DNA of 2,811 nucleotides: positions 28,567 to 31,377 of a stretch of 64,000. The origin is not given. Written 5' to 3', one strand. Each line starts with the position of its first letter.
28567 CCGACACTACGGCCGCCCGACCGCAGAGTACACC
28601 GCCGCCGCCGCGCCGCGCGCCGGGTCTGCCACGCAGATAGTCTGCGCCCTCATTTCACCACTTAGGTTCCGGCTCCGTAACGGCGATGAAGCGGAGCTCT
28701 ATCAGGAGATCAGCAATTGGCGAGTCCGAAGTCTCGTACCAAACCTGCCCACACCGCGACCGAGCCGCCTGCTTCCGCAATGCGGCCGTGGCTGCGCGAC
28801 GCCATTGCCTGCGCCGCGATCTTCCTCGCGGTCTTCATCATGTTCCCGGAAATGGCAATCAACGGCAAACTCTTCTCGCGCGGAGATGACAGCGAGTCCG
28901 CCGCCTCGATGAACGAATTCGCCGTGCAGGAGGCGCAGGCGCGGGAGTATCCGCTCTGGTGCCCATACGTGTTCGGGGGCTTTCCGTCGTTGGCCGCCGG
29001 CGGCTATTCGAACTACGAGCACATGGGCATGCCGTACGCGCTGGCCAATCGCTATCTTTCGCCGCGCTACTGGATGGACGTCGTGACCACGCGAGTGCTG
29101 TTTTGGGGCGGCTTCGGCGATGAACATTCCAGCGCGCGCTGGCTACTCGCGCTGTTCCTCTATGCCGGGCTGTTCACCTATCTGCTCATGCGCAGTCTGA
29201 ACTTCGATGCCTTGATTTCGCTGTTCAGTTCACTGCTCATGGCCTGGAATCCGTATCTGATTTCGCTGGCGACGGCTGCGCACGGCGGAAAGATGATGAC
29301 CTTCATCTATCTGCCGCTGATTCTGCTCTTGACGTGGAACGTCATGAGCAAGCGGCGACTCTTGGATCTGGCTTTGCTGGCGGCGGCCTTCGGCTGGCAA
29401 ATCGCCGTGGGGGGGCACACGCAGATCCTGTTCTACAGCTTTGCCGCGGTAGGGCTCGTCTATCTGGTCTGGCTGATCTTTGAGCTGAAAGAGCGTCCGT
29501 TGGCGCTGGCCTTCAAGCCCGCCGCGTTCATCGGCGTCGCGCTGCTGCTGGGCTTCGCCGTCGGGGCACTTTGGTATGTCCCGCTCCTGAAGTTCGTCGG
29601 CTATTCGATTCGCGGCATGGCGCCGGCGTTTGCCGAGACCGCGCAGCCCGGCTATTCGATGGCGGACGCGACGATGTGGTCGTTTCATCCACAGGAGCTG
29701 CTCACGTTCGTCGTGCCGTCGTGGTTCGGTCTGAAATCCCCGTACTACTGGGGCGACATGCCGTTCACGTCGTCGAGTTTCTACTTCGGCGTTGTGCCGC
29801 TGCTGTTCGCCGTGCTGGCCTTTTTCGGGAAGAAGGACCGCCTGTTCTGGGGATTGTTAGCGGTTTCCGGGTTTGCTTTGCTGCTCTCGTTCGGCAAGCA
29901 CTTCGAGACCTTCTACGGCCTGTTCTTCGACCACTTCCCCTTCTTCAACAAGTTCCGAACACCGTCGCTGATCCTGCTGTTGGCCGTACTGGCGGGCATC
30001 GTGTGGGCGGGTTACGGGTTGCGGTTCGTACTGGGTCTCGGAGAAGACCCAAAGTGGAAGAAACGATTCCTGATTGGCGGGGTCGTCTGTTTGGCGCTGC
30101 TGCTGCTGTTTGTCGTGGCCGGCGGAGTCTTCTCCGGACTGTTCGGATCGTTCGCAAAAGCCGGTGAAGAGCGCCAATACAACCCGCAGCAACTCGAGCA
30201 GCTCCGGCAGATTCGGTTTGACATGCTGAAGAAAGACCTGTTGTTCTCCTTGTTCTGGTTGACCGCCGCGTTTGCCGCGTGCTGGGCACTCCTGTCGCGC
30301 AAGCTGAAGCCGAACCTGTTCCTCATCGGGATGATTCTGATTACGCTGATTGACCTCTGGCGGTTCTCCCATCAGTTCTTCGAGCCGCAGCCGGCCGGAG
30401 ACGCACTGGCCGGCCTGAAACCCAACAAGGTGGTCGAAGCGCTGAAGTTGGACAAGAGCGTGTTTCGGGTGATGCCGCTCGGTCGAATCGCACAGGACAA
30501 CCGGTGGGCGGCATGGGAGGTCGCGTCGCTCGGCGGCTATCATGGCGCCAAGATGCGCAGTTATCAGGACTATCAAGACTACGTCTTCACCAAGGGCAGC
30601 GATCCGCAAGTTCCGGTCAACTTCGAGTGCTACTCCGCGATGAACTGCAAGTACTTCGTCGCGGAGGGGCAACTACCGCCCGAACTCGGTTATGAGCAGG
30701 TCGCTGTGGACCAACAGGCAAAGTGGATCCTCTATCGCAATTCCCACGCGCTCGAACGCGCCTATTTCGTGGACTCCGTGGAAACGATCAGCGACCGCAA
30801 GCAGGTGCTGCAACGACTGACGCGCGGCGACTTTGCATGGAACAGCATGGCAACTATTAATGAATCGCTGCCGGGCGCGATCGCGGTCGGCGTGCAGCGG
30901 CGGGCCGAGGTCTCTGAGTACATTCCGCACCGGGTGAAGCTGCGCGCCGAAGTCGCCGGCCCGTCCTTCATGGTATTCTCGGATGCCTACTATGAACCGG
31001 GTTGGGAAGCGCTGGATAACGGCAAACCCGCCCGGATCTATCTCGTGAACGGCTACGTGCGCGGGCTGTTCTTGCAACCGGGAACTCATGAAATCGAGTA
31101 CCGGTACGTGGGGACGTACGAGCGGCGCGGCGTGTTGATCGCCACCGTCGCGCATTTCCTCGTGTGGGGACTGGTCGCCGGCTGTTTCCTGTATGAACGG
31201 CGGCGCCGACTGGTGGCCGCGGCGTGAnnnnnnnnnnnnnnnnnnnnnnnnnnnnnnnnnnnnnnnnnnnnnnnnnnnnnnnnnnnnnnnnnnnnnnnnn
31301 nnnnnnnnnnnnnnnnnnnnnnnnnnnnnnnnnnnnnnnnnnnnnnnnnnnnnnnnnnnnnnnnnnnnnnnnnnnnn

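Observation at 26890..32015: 836-aa YfhO-like polytopic membrane protein inserted between lptA and lptB with overlapping stop/start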

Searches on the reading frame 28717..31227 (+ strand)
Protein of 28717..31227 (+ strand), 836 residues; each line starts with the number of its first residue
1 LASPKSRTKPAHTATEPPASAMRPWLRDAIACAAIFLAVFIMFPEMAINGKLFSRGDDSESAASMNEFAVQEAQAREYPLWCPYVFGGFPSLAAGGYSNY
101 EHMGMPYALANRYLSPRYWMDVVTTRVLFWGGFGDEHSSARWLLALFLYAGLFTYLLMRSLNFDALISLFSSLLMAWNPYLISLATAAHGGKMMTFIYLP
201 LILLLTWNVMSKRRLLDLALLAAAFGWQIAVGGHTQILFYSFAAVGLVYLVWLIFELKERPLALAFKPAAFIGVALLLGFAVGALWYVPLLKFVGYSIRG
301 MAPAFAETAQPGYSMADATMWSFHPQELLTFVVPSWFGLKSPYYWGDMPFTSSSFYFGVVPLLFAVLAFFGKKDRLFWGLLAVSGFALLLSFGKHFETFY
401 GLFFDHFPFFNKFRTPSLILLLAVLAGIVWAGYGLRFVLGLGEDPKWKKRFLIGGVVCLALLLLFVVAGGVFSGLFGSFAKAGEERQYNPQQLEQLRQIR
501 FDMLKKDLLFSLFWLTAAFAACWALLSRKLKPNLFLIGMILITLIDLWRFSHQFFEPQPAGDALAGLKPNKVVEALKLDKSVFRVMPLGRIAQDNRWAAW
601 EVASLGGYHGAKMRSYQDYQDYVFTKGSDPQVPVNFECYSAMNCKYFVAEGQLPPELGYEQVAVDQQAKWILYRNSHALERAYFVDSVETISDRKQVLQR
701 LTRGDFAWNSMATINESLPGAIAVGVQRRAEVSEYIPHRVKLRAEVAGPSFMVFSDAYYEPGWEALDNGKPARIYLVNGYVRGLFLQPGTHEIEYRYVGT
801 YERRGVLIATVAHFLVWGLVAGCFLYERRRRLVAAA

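Call 3: search_protein_families(library=pfam, proteins=[window:28717-31227:+], max_evalue=0.01)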
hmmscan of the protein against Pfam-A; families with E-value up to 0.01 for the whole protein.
window:28717-31227:+ (836 aa): 1 family
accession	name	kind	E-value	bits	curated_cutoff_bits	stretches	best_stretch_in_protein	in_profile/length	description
PF09586.16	YfhO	-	0.0016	17.3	28.5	1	759-808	785-834/835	Bacterial membrane protein YfhO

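Call 4: search_protein_families(library=ncbifam, proteins=[window:28717-31227:+], max_evalue=0.01)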
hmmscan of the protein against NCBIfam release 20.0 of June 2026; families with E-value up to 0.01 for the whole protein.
window:28717-31227:+ (836 aa): 0 families

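Call 7: find_homologous_proteins(query=window:28717-31227:+, max_evalue=0.001)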
Query window:28717-31227:+ (836 aa): 404 proteins with E <= 0.001 among 8000 candidates; the best 120 are listed.
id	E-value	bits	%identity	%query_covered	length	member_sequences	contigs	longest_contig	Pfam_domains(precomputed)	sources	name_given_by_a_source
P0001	0.0e+0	1869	100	97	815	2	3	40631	-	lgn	-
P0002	0.0e+0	1581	80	100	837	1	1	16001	-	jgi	jgi:hypothetical protein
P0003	0.0e+0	1370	70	98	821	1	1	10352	-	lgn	-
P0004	0.0e+0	1347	71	96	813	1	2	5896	PF09586.17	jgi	jgi:hypothetical protein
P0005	0.0e+0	1287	66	100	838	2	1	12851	-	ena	-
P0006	0.0e+0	1284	65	100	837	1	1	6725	PF09586.17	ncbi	-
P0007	0.0e+0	1246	63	100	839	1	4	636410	PF09586.17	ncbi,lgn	-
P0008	0.0e+0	1235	64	99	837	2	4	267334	PF09586.17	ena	-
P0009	0.0e+0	1232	63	99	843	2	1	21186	PF09586.17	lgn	-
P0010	0.0e+0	1221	64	100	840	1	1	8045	PF09586.17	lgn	-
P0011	0.0e+0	1218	64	97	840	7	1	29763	-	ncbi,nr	ncbi:MAG: hypothetical protein NT025_01585 [bacterium]|nr:hypothetical protein [bacterium]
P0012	0.0e+0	1212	63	100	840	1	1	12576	-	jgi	jgi:hypothetical protein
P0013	0.0e+0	1205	62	100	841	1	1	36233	PF09586.17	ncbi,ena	-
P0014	0.0e+0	1197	64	96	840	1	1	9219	-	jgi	jgi:hypothetical protein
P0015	0.0e+0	1197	62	99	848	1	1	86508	PF09586.17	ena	-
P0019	0.0e+0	1168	61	98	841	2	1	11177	PF09586.17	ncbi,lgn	ncbi:MAG: hypothetical protein ACOZB3_08510 [Calditrichota bacterium]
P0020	0.0e+0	1162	61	97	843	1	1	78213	PF09586.17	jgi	jgi:hypothetical protein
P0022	0.0e+0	1126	58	100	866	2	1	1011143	-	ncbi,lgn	ncbi:MAG TPA: hypothetical protein VGL38_04770 [bacterium]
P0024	0.0e+0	1089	57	99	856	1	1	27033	PF09586.17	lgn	-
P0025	0.0e+0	1079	57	99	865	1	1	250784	PF09586.17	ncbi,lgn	-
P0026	7.1e-294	996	53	98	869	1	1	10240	PF09586.17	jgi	jgi:hypothetical protein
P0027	1.4e-290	985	63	81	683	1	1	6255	PF09586.17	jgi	jgi:hypothetical protein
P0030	5.5e-266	904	63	75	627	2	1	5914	PF09586.17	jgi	jgi:hypothetical protein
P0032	1.2e-265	902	50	99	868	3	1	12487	PF09586.17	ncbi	-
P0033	8.8e-265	900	50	98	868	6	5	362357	PF09586.17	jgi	jgi:hypothetical protein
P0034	5.3e-264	897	50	99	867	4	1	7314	PF09586.17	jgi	jgi:hypothetical protein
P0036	2.0e-262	892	50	100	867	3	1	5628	PF09586.17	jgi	-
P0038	2.9e-261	888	48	99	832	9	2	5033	PF09586.17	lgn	-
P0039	6.9e-261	887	47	99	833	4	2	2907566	-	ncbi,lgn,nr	ncbi:hypothetical protein KJZ99_09010 [bacterium]|nr:hypothetical protein [bacterium]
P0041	4.3e-260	884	49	100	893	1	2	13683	PF09586.17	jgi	jgi:hypothetical protein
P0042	8.0e-260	883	48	99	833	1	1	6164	PF09586.17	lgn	-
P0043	5.8e-259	880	49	99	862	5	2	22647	PF09586.17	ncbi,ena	-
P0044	3.3e-258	878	47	99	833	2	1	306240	PF09586.17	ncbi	-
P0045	1.2e-257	876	48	97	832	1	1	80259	PF09586.17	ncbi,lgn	-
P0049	1.8e-253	862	47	98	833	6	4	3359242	PF09586.17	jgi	jgi:hypothetical protein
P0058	1.5e-190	654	40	99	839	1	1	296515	-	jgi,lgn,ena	-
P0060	1.8e-184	634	39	97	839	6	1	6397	PF09586.17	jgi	jgi:hypothetical protein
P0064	2.5e-175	604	39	97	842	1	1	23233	-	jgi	jgi:hypothetical protein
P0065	4.5e-126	441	33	95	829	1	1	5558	PF09586.17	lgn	-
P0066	1.8e-125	439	33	96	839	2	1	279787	PF09586.17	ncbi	-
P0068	5.3e-124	434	32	97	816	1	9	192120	PF09586.17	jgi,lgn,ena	jgi:hypothetical protein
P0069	1.2e-123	433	32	96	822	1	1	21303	PF09586.17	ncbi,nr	ncbi:MAG: YfhO family protein [Bacteroidota bacterium]|nr:YfhO family protein [Bacteroidota bacteriu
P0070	4.2e-123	431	32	94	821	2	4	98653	PF09586.17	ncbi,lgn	-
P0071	1.3e-122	429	32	98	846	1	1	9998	PF09586.17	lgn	-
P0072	3.6e-122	428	33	96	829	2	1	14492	PF09586.17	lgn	-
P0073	9.0e-122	426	32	96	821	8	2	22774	PF09586.17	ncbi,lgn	-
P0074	1.1e-119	420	33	98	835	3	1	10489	PF09586.17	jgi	jgi:hypothetical protein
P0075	1.7e-118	416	31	96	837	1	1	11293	PF09586.17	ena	-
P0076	9.2e-118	413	33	97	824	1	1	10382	PF09586.17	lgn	-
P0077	2.5e-117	412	32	98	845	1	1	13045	PF09586.17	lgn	-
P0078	5.2e-117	411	32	98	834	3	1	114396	PF09586.17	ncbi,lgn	-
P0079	7.4e-117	410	31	96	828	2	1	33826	PF09586.17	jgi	jgi:hypothetical protein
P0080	1.1e-114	403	31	96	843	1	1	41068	PF09586.17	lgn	-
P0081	1.4e-114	403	33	95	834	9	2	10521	PF09586.17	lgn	-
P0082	2.4e-114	402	32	93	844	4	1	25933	PF09586.17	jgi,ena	-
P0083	2.4e-114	402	32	98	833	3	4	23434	PF09586.17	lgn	-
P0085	7.7e-113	397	30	97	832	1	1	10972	PF09586.17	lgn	-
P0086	8.1e-113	397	31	98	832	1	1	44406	PF09586.17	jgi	jgi:hypothetical protein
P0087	1.5e-112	396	31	99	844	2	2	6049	PF09586.17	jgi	jgi:hypothetical protein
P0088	1.8e-112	396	32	99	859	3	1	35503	PF09586.17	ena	-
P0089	3.1e-112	395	32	96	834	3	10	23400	PF09586.17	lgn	-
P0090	8.6e-112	393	31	100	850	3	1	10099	PF09586.17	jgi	jgi:hypothetical protein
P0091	2.2e-111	392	31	96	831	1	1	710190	PF09586.17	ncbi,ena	-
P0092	3.3e-111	391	31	98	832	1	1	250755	PF09586.17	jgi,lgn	jgi:hypothetical protein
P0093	4.1e-111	391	32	93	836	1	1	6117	PF09586.17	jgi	jgi:Bacterial membrane protein YfhO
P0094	7.7e-111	390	30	99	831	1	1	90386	PF09586.17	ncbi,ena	-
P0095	1.1e-110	390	30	99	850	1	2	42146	PF09586.17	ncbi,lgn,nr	ncbi:MAG: YfhO family protein [Ignavibacteria bacterium]|nr:YfhO family protein [Ignavibacteria bact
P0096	3.2e-110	388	31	98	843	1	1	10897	PF09586.17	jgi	jgi:hypothetical protein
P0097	8.0e-110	387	30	92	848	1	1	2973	PF09586.17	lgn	-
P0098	1.2e-109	386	31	96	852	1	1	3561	PF09586.17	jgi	jgi:hypothetical protein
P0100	4.5e-109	384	32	96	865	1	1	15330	PF09586.17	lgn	-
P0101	5.9e-109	384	31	99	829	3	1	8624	PF09586.17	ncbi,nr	ncbi:MAG: YfhO family protein [Ignavibacteriae bacterium]|nr:YfhO family protein [Ignavibacteriota b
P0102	1.3e-108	383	31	93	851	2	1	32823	PF09586.17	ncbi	-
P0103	1.8e-108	382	30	99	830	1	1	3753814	PF09586.17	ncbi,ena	-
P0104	2.0e-107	379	31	99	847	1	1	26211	PF09586.17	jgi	-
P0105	2.6e-107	379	31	97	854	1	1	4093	PF09586.17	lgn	-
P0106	7.9e-107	377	31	95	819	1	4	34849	PF09586.17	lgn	-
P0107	1.7e-106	376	31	99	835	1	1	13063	PF20176.4,PF09586.17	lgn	-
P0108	2.8e-106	375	30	98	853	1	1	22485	PF09586.17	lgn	-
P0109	8.9e-105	370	31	96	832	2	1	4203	PF09586.17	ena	-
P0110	1.4e-104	370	31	99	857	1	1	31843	PF10131.16,PF09586.17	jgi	jgi:hypothetical protein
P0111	1.9e-104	369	31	99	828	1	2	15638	PF09586.17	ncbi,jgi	-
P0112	2.1e-104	369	30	99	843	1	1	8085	PF09586.17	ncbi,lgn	-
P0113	2.7e-104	369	31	99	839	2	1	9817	PF09586.17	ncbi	-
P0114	5.0e-104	368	30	99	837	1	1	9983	PF09586.17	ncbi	-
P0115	7.6e-104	367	30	93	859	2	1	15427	PF09586.17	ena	-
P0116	7.7e-104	367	31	96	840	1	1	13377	PF09586.17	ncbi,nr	ncbi:MAG: YfhO family protein [Ignavibacteriae bacterium]|nr:YfhO family protein [Ignavibacteriota b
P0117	5.6e-103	364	32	93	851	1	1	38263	PF09586.17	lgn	-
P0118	8.4e-102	360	31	97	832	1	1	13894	PF09586.17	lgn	-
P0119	6.9e-101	357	31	97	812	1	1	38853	PF09586.17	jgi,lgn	jgi:hypothetical protein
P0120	3.4e-98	348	31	93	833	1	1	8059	PF09586.17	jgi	jgi:membrane protein YfhO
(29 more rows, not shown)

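Call 9: find_encoding_contigs(protein=P0007, flank=6000, max_places=2)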
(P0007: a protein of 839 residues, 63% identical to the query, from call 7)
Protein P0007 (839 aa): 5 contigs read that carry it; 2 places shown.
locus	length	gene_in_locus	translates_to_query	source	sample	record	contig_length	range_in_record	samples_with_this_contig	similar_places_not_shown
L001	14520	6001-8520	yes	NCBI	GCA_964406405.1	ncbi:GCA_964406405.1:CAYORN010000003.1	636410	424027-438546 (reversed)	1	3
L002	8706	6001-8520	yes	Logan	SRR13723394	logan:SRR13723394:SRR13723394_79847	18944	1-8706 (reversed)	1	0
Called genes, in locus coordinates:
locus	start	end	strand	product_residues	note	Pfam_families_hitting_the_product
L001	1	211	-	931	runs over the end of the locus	PF00082:Peptidase_S8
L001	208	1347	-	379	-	PF00155:Aminotran_1_2, PF00266:Aminotran_5 (weak)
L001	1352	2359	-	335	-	PF18962:Por_Secre_tail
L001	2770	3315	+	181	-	PF08282:Hydrolase_3 (faint)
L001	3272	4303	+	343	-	PF01380:SIS, PF00571:CBS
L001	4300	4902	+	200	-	PF06835:LptC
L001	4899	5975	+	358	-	PF13100:OstA_2 (faint), PF03968:LptD_N (faint)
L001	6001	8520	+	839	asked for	PF09586:YfhO (weak)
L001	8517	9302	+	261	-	PF00005:ABC_tran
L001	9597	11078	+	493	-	PF00309:Sigma54_AID (weak), PF04963:Sigma54_CBD, PF04552:Sigma54_DBD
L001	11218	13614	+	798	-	PF02190:LON_substr_bdg, PF13191:AAA_16 (faint), PF00004:AAA, PF07724:AAA_2 (faint), PF07728:AAA_5, PF22667:Lon_lid, PF05362:Lon_C, PF13541:ChlI (weak)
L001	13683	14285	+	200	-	PF03193:RsgA_GTPase (faint), PF01926:MMR_HSR1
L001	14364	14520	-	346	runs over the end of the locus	PF08309:LVIVD (faint)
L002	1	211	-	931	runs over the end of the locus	PF00082:Peptidase_S8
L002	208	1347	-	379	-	PF00155:Aminotran_1_2, PF00266:Aminotran_5 (weak)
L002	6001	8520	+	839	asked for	PF09586:YfhO (weak)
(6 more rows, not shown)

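Call 10: find_encoding_contigs(protein=P0039, flank=6000, max_places=2)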
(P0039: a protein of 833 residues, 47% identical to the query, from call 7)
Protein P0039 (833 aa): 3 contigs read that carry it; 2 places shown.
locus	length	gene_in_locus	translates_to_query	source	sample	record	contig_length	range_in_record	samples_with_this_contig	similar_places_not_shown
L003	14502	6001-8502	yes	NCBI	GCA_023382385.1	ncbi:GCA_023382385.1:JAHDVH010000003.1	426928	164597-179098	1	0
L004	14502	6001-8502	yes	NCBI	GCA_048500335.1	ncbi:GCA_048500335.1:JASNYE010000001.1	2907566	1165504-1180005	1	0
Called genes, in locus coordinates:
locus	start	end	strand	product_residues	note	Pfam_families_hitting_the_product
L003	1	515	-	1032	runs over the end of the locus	PF18962:Por_Secre_tail (weak)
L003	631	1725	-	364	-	PF00155:Aminotran_1_2, PF01053:Cys_Met_Meta_PP (weak)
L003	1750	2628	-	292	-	PF18962:Por_Secre_tail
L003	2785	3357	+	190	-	-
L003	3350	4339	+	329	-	PF01380:SIS, PF00571:CBS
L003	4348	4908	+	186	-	PF06835:LptC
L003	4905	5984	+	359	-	PF13100:OstA_2 (faint), PF03968:LptD_N (faint)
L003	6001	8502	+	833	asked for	-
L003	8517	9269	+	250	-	PF00005:ABC_tran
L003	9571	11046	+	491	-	PF00309:Sigma54_AID (weak), PF04963:Sigma54_CBD, PF04552:Sigma54_DBD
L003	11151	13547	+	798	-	PF02190:LON_substr_bdg, PF13191:AAA_16 (faint), PF00004:AAA, PF07728:AAA_5, PF22667:Lon_lid, PF05362:Lon_C, PF13541:ChlI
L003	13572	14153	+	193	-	PF03193:RsgA_GTPase (faint), PF00009:GTP_EFTU (faint), PF00350:Dynamin_N (faint), PF01926:MMR_HSR1, PF02421:FeoB_N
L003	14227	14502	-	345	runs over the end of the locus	PF08309:LVIVD (faint)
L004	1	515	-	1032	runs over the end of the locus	-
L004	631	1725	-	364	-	PF00155:Aminotran_1_2, PF01053:Cys_Met_Meta_PP (weak)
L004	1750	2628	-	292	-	PF18962:Por_Secre_tail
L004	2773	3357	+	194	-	-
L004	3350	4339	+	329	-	PF01380:SIS, PF00571:CBS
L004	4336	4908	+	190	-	PF06835:LptC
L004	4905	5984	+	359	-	PF13100:OstA_2 (faint), PF03968:LptD_N (faint)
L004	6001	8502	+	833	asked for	-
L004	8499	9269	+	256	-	PF00005:ABC_tran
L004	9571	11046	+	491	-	PF00309:Sigma54_AID (weak), PF04963:Sigma54_CBD, PF04552:Sigma54_DBD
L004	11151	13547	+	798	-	PF02190:LON_substr_bdg, PF13191:AAA_16 (faint), PF00004:AAA, PF07728:AAA_5, PF22667:Lon_lid, PF05362:Lon_C, PF13541:ChlI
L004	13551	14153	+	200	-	PF03193:RsgA_GTPase (faint), PF00009:GTP_EFTU (faint), PF00350:Dynamin_N (faint), PF01926:MMR_HSR1, PF02421:FeoB_N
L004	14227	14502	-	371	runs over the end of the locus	PF08309:LVIVD (faint)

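Call 11: find_encoding_contigs(protein=P0058, flank=6000, max_places=2)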
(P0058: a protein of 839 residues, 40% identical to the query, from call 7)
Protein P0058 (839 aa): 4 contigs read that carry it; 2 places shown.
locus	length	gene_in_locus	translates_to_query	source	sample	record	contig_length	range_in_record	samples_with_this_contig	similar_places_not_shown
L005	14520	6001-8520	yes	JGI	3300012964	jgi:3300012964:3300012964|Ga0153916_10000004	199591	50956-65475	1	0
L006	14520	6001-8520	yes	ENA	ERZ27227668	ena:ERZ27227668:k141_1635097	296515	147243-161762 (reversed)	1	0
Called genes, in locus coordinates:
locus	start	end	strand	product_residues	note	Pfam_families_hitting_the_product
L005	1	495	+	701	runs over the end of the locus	-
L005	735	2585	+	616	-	-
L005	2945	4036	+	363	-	PF01075:Glyco_transf_9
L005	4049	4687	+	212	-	-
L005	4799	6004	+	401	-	PF13439:Glyco_transf_4, PF13579:Glyco_trans_4_4 (weak), PF00534:Glycos_transf_1, PF13692:Glyco_trans_1_4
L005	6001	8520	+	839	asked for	-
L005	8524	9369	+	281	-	PF13489:Methyltransf_23, PF02353:CMAS (weak), PF13847:Methyltransf_31, PF08241:Methyltransf_11, PF08242:Methyltransf_12, PF13649:Methyltransf_25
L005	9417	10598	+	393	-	PF00512:HisKA (faint), PF02518:HATPase_c, PF14501:HATPase_c_5 (weak)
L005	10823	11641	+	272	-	PF02618:YceG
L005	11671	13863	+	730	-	PF00580:UvrD-helicase, PF01443:Viral_helicase1 (faint), PF13245:AAA_19, PF13604:AAA_30 (faint), PF13361:UvrD_C, PF13538:UvrD_C_2 (faint), PF21196:PcrA_UvrD_tudor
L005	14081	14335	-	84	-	-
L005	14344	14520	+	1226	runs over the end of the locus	PF12895:ANAPC3 (faint), PF13176:TPR_7 (faint), PF13525:YfiO (faint), PF00515:TPR_1 (faint), PF07719:TPR_2 (faint), PF13174:TPR_6 (faint), PF13432:TPR_16 (weak), PF13424:TPR_12 (weak), +5 more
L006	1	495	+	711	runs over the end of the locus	-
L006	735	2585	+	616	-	-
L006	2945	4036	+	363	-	PF01075:Glyco_transf_9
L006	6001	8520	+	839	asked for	-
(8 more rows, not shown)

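Call 14: search_solved_structures(query=A1, max_evalue=10, show_alignments=2)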
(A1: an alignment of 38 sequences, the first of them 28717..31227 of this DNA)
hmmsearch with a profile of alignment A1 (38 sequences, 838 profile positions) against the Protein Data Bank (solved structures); distinct sequences matched with E-value up to 10: 1.
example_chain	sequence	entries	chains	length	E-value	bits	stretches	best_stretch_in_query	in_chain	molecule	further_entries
9f5x_b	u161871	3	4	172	2.3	9.5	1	76-118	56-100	ESSS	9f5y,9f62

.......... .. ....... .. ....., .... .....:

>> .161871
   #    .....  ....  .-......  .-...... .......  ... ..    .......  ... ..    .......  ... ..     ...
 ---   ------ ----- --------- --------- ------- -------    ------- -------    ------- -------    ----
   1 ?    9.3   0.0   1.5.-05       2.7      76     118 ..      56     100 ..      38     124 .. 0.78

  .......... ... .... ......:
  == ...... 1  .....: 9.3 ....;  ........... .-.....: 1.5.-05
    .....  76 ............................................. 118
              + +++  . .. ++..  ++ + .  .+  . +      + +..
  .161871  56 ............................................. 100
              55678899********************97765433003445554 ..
